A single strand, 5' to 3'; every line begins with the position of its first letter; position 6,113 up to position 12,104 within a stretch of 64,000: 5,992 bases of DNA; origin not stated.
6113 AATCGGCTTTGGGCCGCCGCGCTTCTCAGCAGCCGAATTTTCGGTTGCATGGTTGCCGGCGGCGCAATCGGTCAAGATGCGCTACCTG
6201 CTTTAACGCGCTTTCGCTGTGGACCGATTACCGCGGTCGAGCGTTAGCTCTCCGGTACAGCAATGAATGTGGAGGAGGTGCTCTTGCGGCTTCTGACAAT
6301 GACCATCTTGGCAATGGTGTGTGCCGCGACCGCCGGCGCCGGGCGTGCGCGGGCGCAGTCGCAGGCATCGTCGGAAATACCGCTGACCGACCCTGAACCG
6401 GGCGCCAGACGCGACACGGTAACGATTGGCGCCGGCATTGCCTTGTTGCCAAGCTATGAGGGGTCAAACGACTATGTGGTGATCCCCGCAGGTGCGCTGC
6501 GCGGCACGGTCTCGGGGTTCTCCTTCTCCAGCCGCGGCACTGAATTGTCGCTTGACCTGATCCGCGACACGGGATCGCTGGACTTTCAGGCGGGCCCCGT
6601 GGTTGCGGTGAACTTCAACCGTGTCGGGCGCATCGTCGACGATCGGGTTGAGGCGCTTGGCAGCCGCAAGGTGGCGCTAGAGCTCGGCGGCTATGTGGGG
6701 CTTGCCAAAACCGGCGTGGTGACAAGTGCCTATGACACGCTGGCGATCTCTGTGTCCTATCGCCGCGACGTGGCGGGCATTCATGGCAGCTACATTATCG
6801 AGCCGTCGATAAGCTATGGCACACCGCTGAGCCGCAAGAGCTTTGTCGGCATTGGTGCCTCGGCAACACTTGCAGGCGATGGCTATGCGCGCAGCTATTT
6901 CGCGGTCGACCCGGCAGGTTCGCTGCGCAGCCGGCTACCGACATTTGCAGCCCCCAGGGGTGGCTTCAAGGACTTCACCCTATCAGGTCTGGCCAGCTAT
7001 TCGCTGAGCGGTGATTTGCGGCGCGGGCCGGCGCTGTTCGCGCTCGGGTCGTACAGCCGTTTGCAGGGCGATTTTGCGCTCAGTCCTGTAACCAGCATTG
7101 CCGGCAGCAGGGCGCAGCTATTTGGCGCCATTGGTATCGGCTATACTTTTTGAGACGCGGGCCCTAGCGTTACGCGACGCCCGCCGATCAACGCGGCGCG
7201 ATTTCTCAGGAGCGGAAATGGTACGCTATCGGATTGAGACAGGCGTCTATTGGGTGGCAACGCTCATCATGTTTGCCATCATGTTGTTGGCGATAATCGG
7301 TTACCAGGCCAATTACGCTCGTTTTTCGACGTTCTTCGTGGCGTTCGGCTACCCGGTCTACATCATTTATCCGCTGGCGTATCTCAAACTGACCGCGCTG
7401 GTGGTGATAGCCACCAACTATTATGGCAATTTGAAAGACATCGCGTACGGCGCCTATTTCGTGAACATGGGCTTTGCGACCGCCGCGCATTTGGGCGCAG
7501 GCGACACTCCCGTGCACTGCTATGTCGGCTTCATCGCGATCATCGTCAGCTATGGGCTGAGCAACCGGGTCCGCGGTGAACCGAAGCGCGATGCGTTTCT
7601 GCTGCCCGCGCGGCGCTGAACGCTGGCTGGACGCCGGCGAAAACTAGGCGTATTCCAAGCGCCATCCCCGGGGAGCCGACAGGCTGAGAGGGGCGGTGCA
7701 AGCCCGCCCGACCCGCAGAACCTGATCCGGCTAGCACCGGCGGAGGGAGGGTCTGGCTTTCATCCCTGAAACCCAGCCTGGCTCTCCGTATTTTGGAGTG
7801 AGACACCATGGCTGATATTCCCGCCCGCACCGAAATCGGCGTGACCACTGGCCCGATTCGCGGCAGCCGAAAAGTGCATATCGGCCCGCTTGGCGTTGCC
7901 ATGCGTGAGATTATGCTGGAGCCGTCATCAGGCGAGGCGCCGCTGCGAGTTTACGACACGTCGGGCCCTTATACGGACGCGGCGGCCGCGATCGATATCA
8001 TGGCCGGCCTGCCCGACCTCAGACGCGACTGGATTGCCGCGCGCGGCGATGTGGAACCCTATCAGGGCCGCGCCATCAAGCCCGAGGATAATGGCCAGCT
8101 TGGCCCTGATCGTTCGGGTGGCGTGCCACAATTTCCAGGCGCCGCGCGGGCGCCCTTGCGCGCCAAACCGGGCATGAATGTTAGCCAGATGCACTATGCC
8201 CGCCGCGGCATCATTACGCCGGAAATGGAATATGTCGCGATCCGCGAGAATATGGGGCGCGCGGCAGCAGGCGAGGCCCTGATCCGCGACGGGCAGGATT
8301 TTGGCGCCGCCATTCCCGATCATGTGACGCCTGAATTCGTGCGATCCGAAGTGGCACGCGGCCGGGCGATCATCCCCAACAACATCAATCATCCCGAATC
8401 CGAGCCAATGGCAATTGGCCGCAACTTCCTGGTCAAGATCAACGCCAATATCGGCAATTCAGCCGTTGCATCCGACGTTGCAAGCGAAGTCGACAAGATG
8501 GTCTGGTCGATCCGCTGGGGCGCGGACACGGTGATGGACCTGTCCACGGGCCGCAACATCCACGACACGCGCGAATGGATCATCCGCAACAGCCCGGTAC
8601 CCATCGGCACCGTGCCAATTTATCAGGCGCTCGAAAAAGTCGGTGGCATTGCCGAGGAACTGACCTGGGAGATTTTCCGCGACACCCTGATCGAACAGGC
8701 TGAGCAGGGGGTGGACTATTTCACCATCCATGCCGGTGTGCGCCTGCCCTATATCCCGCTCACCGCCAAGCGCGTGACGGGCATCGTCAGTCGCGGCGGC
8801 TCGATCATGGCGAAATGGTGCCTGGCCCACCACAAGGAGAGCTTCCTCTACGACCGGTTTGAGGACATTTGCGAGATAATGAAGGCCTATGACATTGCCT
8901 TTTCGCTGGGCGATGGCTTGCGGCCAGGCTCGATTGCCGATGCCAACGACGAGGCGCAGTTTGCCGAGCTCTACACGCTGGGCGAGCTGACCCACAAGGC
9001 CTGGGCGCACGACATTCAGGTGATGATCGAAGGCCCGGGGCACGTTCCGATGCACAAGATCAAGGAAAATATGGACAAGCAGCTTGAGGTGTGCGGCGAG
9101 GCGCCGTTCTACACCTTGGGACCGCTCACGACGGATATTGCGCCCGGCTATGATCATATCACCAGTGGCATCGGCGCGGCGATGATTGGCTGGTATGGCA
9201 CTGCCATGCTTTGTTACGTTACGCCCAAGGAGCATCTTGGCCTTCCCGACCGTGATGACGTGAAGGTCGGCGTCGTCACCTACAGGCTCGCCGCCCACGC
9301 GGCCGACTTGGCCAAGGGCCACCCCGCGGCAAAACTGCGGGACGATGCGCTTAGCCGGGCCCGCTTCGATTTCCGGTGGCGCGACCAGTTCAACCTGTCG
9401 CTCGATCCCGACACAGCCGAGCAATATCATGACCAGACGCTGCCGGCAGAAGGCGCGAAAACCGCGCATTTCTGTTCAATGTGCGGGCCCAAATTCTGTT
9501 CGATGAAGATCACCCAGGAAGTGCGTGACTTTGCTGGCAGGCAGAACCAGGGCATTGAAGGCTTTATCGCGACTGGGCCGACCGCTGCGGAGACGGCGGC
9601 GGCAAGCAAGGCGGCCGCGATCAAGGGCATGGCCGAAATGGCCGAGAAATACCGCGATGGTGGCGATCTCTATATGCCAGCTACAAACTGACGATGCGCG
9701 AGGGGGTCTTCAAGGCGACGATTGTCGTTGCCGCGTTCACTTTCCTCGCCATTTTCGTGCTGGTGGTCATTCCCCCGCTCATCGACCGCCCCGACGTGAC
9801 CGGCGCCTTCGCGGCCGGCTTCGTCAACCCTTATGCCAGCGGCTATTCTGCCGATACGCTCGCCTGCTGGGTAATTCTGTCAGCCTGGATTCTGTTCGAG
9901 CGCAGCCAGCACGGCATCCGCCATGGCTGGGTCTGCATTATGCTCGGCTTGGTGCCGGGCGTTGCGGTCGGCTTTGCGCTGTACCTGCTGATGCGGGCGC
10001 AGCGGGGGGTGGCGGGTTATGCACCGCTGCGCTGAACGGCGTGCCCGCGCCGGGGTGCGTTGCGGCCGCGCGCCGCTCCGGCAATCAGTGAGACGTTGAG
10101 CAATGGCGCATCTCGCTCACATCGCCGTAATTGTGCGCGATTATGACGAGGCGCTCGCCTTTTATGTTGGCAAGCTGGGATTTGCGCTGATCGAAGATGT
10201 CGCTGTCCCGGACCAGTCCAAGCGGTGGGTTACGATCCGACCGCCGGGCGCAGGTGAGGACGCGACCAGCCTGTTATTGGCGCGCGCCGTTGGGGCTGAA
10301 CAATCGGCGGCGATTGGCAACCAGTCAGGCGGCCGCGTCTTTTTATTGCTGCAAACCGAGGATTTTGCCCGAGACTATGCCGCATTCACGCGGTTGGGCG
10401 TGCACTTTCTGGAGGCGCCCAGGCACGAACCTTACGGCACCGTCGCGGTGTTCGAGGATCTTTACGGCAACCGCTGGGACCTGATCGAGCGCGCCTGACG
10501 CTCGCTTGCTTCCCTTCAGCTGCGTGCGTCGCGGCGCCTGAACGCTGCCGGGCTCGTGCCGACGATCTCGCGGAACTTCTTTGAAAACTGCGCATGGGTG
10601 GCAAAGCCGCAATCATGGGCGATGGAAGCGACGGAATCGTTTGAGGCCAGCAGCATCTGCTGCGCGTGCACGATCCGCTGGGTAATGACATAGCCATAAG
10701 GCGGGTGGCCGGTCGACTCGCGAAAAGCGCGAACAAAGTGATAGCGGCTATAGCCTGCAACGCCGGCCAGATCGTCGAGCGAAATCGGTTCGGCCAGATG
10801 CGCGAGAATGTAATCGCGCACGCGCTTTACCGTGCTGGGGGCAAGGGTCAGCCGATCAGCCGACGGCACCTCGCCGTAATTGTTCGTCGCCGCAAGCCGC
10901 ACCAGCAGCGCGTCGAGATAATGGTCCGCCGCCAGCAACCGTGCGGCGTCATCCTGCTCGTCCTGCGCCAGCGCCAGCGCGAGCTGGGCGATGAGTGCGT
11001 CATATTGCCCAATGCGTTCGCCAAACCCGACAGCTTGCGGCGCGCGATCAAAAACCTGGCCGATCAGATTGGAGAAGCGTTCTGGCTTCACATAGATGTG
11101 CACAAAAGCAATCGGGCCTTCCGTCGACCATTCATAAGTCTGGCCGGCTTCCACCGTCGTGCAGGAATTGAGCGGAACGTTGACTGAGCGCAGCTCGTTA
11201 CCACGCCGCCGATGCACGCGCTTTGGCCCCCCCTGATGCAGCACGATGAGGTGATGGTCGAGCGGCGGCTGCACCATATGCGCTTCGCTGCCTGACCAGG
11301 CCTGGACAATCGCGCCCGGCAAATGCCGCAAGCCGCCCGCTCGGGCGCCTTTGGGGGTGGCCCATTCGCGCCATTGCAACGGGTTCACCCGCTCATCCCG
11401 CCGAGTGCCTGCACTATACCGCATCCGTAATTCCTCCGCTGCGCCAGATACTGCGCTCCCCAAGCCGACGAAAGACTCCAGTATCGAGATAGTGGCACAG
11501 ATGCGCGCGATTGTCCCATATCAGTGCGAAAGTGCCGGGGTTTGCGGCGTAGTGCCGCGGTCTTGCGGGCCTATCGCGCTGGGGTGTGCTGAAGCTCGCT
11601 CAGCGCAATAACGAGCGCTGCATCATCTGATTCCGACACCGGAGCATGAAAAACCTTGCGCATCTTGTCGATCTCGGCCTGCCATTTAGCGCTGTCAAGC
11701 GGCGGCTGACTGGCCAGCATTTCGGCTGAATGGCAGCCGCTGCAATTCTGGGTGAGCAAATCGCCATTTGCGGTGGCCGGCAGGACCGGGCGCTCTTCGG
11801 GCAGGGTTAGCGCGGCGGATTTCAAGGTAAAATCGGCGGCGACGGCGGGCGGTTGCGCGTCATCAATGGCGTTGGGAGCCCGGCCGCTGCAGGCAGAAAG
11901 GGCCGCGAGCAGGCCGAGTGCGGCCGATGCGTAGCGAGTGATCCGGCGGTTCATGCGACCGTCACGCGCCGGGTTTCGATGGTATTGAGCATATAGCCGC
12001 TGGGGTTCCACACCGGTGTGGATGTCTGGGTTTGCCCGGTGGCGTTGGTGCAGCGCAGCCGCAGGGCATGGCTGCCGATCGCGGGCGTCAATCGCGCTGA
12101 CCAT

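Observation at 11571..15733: Five-gene coupled operon fusing an SsuD/SmoC-type desulfonation set (AKR, monooxygenase, FMN reductase) with SorAB-like sulfite dehydrogenase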

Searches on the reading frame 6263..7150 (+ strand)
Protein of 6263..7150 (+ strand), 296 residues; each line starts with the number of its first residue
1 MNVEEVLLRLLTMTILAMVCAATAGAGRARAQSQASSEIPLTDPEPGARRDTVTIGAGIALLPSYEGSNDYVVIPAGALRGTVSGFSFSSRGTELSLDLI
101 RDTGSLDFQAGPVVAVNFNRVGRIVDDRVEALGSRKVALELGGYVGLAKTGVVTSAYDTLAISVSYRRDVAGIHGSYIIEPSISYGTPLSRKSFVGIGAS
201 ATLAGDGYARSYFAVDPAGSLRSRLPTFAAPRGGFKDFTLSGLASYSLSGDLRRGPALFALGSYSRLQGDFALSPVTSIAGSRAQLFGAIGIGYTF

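Call 25: search_protein_families(library=pfam, proteins=[window:6263-7150:+], max_evalue=0.001)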
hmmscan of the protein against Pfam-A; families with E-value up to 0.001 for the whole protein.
window:6263-7150:+ (296 aa): 1 family
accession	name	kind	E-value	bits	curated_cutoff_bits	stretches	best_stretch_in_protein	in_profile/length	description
PF06629.18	MipA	-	6.4e-30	105.4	24.2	1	55-296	1-221/221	MltA-interacting protein MipA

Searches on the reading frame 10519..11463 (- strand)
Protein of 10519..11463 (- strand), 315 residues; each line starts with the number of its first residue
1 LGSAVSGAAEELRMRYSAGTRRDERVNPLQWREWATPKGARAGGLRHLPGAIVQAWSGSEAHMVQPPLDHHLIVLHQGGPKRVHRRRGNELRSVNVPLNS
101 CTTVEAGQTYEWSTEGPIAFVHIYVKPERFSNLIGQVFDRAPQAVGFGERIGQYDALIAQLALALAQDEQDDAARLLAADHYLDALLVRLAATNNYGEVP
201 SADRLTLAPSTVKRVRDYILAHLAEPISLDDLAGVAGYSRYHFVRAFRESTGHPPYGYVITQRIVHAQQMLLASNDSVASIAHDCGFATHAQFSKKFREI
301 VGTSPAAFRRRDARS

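Call 5: search_protein_families(library=ncbifam, proteins=[window:10519-11463:-], max_evalue=0.00001)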
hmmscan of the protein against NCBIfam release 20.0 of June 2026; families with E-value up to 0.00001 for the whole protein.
window:10519-11463:- (315 aa): 27 families (the best 25 are shown)
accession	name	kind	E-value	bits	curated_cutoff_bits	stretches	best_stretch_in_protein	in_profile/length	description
NF006902.0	PRK09393.1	equivalog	1.7e-19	70.2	425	1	211-312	221-322/327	transcriptional regulator FtrA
NF041686.2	ant_diox_reg_AndR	equivalog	2.4e-18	66.8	350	1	157-308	160-317/321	anthranilate 1,2-dioxygenase regulatory protein AndR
NF047788.1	TransRegPocR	equivalog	5.4e-17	62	500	1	208-312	187-291/296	transcriptional regulator PocR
NF007860.0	PRK10572.1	equivalog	4.4e-15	55.3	208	1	173-312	153-285/292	arabinose operon transcriptional regulator AraC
NF047455.1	TF_Staph_AryK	equivalog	4.6e-15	54.9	850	1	209-311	156-258/759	transcriptional regulator AryK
TIGR04094.1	adjacent_YSIRK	equivalog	1.4e-13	50.6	200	1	186-309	261-383/383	YSIRK-targeted surface antigen transcriptional regulator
NF010028.0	PRK13503.1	equivalog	2.1e-13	50.3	288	1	169-311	136-272/278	HTH-type transcriptional activator RhaS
NF052371.1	TransRegGbdRPseu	equivalog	6.6e-13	48.4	480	1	219-310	234-325/365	choline metabolism transcriptional regulator GbdR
NF007584.0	PRK10219.1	equivalog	1.6e-12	47.7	174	1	212-311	7-106/107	superoxide response transcriptional regulator SoxS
NF049932.1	TranspRegBtr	equivalog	2.4e-12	46.1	900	1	209-311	163-265/531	bacillibactin transport transcriptional regulator Btr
NF012144.2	ramA_TF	equivalog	3e-12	46.9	180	1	210-311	5-106/108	RamA family antibiotic efflux transcriptional regulator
NF012228.1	RobA_TF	equivalog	3.6e-12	46.3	380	1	217-312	10-105/286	MDR efflux pump AcrAB transcriptional activator RobA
NF011701.0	PRK15121.1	equivalog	5.9e-12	45.7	426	1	217-312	12-107/289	MDR efflux pump AcrAB transcriptional activator RobA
NF012198.0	MarA_TF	equivalog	4.4e-11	43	250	1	211-309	10-108/124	MDR efflux pump AcrAB transcriptional activator MarA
NF008564.0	PRK11511.1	equivalog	5.2e-11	42.8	202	1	211-309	10-108/127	MDR efflux pump AcrAB transcriptional activator MarA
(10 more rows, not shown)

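Call 6: search_protein_families(library=pfam, proteins=[window:10519-11463:-], max_evalue=0.001)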
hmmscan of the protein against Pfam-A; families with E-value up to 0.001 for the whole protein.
window:10519-11463:- (315 aa): 2 families
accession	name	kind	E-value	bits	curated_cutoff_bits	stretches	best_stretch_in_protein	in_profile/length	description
PF12833.13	HTH_18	-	7.2e-22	77.9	33.6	1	232-311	1-80/80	Helix-turn-helix domain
PF00165.29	HTH_AraC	-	1.5e-14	54.2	26.6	2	273-310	6-42/42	Bacterial regulatory helix-turn-helix proteins, AraC family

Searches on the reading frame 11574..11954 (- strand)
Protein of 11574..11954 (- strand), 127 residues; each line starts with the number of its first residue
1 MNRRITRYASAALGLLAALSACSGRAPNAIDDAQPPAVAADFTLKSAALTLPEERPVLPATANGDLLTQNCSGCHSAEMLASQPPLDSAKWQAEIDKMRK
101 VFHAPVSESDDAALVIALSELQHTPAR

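Call 5: search_protein_families(library=ncbifam, proteins=[window:11574-11954:-], max_evalue=0.00001)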
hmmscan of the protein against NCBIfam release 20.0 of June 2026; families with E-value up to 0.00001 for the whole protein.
window:11574-11954:- (127 aa): 1 family
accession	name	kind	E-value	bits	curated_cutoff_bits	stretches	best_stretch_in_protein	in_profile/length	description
NF052246.1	SorB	equivalog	9e-18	64.1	93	1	47-118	4-76/80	SorB family sulfite dehydrogenase c-type cytochrome subunit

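Call 6: search_protein_families(library=pfam, proteins=[window:11574-11954:-], max_evalue=0.001)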
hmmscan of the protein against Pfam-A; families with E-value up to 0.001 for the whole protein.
window:11574-11954:- (127 aa): 0 families

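Call 12: search_solved_structures(query=window:11574-11954:-, max_evalue=0.1, show_alignments=1)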
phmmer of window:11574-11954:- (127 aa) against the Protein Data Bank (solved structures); distinct sequences matched with E-value up to 0.1: 1.
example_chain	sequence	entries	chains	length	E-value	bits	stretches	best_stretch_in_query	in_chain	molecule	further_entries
2blf_B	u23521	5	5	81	1.5e-11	47.7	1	50-116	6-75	Sulfite:cytochrome c oxidoreductase subunit B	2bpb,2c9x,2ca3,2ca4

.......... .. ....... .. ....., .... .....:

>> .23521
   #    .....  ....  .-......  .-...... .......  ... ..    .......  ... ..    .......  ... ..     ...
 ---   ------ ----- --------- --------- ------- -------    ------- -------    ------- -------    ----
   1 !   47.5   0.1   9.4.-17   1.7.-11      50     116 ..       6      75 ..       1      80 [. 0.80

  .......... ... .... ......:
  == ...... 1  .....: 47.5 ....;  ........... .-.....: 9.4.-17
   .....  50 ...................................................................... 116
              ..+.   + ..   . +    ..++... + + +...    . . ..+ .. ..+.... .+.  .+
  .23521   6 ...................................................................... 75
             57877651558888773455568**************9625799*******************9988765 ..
